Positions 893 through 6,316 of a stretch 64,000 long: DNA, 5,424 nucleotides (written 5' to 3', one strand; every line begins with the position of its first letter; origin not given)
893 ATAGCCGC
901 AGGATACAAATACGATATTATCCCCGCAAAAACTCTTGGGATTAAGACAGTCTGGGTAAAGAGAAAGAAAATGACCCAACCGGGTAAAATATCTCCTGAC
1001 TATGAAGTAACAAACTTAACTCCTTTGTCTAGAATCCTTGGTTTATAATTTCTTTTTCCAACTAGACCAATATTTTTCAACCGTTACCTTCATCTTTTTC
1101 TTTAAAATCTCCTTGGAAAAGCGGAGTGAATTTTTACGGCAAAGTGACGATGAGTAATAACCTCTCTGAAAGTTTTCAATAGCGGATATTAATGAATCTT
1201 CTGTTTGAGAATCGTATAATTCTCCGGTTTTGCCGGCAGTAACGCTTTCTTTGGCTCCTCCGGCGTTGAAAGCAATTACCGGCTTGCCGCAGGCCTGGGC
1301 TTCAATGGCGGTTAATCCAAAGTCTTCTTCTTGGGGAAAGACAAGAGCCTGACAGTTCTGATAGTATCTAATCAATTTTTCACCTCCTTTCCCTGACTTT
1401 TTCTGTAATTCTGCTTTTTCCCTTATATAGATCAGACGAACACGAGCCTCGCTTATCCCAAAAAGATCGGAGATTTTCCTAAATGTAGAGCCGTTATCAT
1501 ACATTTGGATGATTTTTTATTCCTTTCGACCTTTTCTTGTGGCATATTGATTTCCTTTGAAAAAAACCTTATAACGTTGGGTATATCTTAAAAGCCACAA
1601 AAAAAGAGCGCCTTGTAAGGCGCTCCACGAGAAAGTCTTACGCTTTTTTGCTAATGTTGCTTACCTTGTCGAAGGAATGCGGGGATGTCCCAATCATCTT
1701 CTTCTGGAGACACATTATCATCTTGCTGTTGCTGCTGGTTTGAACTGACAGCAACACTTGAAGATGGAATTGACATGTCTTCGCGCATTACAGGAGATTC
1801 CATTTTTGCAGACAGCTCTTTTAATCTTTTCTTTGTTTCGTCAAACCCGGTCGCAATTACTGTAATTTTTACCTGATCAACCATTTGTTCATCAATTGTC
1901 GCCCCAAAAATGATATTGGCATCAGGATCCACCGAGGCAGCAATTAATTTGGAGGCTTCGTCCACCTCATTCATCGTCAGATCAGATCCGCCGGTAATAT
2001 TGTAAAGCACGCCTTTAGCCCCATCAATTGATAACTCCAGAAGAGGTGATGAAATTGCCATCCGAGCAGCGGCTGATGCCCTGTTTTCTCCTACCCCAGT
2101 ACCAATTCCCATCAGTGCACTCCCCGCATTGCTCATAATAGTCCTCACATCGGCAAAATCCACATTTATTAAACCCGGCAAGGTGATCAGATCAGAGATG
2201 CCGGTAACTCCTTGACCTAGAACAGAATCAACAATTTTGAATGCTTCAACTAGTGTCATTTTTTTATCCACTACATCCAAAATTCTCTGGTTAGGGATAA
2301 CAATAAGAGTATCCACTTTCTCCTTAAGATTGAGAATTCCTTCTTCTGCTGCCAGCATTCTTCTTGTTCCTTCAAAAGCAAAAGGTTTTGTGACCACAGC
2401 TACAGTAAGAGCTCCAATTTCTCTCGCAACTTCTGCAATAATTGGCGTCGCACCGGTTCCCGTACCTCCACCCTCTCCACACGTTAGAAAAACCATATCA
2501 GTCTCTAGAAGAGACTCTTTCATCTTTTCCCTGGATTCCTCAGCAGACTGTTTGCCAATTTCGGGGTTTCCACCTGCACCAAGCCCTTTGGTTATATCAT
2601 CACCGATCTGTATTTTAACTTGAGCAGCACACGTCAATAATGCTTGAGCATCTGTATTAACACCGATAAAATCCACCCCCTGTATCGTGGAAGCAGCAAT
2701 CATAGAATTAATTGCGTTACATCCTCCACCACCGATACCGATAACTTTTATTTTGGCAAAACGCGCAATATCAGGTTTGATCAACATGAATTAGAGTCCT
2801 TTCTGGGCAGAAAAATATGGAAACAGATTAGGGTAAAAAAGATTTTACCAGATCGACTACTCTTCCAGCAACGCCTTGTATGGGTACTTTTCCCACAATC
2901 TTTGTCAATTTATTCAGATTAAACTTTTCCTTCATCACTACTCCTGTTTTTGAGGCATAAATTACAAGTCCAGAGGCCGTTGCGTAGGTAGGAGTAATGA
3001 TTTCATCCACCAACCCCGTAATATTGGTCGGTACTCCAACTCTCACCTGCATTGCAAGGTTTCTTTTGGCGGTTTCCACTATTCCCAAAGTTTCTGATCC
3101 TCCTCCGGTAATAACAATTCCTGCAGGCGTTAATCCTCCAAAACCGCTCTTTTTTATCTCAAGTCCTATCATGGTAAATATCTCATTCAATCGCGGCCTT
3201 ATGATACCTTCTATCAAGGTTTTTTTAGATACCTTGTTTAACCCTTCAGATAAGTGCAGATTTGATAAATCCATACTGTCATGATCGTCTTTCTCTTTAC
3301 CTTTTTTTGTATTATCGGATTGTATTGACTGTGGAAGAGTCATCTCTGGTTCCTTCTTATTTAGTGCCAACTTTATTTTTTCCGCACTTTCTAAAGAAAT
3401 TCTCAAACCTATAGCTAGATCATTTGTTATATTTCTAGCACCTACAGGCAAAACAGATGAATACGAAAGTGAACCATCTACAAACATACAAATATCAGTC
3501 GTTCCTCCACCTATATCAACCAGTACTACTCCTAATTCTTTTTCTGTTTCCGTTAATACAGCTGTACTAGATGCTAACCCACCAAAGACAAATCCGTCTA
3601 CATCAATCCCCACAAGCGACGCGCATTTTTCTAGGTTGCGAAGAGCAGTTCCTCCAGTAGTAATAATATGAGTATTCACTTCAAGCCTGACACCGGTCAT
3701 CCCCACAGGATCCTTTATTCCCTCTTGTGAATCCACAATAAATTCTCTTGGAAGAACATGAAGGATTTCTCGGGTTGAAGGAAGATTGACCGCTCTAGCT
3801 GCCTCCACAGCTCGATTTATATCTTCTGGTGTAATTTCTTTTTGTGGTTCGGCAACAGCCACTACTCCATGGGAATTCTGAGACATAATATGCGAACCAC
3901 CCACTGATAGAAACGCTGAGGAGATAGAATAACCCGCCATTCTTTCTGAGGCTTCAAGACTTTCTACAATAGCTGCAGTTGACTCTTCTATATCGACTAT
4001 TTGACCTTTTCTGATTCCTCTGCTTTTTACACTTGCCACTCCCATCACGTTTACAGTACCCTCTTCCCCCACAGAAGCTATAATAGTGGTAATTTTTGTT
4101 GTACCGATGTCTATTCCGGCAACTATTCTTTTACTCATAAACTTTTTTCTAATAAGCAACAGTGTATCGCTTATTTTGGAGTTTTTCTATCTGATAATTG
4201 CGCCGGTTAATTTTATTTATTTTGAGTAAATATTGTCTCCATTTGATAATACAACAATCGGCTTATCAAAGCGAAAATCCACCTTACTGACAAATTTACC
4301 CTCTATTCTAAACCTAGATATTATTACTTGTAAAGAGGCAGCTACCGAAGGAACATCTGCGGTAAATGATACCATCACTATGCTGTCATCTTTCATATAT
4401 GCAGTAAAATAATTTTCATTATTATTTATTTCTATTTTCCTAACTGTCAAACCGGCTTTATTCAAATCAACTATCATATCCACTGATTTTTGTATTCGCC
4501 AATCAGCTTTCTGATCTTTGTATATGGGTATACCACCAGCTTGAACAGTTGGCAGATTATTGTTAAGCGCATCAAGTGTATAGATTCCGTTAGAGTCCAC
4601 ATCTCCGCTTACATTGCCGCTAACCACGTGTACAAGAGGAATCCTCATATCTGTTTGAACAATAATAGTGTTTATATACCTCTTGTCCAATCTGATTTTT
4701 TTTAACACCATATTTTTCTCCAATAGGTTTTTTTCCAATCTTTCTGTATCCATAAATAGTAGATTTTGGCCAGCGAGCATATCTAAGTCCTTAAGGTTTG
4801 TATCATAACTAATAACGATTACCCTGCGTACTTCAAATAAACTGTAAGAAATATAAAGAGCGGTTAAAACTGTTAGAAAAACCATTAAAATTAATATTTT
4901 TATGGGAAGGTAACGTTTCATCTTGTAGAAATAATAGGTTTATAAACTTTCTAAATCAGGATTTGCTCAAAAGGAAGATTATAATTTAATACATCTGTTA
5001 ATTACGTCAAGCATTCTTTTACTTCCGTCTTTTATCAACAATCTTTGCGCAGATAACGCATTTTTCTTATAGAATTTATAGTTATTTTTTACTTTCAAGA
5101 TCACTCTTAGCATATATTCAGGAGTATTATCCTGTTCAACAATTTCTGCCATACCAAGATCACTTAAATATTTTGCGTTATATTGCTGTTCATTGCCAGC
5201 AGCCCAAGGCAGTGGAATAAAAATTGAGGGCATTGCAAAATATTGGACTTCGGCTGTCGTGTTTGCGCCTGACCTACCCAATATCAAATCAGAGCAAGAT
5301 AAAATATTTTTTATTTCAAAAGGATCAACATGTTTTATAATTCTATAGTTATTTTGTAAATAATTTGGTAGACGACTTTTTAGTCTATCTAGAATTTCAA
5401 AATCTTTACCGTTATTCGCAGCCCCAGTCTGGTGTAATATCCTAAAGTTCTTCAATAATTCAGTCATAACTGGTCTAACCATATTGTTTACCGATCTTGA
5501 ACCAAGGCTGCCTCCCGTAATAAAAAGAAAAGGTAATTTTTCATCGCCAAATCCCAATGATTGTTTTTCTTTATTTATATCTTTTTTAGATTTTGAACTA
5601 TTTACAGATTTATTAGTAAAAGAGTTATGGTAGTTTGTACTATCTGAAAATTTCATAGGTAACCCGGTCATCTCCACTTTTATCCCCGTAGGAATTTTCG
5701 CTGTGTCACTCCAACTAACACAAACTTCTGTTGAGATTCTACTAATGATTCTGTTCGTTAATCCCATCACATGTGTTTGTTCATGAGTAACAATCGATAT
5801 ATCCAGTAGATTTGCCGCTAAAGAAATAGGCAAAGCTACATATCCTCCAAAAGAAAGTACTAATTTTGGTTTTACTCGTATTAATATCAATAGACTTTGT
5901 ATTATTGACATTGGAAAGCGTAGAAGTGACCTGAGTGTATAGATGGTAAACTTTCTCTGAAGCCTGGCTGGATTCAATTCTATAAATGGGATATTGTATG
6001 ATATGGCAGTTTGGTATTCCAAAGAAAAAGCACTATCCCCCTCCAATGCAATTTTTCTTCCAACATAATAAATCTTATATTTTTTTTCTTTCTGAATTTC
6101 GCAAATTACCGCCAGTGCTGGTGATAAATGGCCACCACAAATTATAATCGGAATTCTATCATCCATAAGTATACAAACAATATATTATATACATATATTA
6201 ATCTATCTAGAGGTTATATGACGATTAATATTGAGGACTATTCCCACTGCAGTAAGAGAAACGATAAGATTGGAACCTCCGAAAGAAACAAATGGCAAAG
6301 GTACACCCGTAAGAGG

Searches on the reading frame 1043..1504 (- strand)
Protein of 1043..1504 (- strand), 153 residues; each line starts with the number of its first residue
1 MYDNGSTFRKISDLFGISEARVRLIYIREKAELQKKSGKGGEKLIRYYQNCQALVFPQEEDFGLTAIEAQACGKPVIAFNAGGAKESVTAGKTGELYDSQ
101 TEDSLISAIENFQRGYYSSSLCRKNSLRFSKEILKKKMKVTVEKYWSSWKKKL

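Call 79: search_protein_families(library=pfam, proteins=[window:1043-1504:-], max_evalue=0.001)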
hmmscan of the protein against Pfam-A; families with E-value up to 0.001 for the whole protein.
window:1043-1504:- (153 aa): 2 families
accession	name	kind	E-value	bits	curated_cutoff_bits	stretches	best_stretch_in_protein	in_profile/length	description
PF00534.26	Glycos_transf_1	-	4.9e-18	65.7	26.4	1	23-112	61-155/172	Glycosyl transferases group 1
PF13692.12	Glyco_trans_1_4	-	4.6e-14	53.3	27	1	42-111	68-138/142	Glycosyl transferases group 1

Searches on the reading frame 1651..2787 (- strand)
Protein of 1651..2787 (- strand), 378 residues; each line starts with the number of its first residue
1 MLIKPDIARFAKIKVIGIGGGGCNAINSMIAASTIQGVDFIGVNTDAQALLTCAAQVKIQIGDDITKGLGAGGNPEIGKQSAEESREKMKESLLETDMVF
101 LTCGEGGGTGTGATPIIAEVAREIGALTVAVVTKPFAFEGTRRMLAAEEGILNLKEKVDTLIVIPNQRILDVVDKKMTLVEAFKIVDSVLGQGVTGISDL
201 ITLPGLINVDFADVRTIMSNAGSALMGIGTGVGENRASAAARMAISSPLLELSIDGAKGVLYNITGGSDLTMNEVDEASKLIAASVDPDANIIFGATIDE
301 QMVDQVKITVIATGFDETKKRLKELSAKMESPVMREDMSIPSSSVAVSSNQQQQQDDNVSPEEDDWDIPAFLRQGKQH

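Call 79: search_protein_families(library=pfam, proteins=[window:1651-2787:-], max_evalue=0.001)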
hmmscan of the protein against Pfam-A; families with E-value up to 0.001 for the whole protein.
window:1651-2787:- (378 aa): 2 families
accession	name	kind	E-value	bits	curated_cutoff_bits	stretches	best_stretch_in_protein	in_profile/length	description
PF00091.31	Tubulin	-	2.9e-47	161.8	33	1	12-173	1-189/190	Tubulin/FtsZ family, GTPase domain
PF12327.13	FtsZ_C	-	4.3e-36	123.5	27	1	222-316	1-95/95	FtsZ family, C-terminal domain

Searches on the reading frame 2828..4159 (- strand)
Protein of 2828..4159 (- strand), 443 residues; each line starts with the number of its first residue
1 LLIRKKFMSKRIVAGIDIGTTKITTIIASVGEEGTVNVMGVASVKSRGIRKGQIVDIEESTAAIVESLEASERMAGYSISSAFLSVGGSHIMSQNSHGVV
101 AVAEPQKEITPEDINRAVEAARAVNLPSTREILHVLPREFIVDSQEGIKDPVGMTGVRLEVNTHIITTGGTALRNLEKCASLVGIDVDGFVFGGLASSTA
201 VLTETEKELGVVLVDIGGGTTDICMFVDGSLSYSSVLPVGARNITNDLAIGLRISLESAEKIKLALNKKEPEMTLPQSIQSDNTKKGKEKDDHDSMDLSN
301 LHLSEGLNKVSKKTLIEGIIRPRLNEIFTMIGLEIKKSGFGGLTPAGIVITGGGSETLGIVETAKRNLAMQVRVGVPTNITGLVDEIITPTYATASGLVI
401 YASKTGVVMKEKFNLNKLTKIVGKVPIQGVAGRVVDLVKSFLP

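Call 79: search_protein_families(library=pfam, proteins=[window:2828-4159:-], max_evalue=0.001)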
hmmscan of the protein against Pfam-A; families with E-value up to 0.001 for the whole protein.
window:2828-4159:- (443 aa): 6 families
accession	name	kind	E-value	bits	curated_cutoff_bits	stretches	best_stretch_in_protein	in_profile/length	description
PF14450.12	FtsA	-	3.6e-35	121.5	31.8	2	212-397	1-127/127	Cell division protein FtsA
PF02491.25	SHS2_FTSA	-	3e-33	114.5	25.4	1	88-167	1-79/79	SHS2 domain inserted in FTSA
PF06277.17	EutA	-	1.6e-07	31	27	1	200-283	134-215/475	Ethanolamine utilisation protein EutA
PF11104.14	PilM_2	-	4.3e-07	29.6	27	0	185-265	155-236/340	Type IV pilus assembly protein PilM;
PF06723.19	MreB_Mbl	-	1.1e-05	24.9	27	1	206-375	142-304/327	MreB/Mbl protein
PF02541.22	Ppx-GppA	-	0.00026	21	27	1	200-277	103-180/285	Ppx/GppA phosphatase family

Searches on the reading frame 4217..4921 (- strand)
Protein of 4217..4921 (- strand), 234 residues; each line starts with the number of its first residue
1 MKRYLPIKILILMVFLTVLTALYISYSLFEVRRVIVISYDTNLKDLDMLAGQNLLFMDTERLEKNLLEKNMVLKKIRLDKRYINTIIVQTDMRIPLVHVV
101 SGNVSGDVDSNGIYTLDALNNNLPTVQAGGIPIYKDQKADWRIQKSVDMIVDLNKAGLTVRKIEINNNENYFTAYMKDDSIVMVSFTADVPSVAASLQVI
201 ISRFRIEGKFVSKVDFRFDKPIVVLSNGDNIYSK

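Call 79: search_protein_families(library=pfam, proteins=[window:4217-4921:-], max_evalue=0.001)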
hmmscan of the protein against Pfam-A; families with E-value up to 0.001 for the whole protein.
window:4217-4921:- (234 aa): 1 family
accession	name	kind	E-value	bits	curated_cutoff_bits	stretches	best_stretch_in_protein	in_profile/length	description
PF08478.15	POTRA_1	-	0.00054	20.6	23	0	43-89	20-65/69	POTRA domain, FtsQ-type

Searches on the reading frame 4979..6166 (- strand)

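Call 43: search_protein_families(library=pfam, proteins=[window:4979-6166:-], max_evalue=0.001)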
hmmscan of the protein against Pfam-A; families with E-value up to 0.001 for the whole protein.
window:4979-6166:- (395 aa): 3 families
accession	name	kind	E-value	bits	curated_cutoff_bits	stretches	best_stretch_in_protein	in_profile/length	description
PF04101.22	Glyco_tran_28_C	-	4.1e-25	89.2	22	1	214-383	2-164/166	Glycosyltransferase family 28 C-terminal domain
PF03033.26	Glyco_transf_28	-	2.1e-20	73.7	26.2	1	11-148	9-137/139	Glycosyltransferase family 28 N-terminal domain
PF08660.17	Alg14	-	0.00011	22.7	27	1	10-156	7-159/171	Oligosaccharide biosynthesis protein Alg14 like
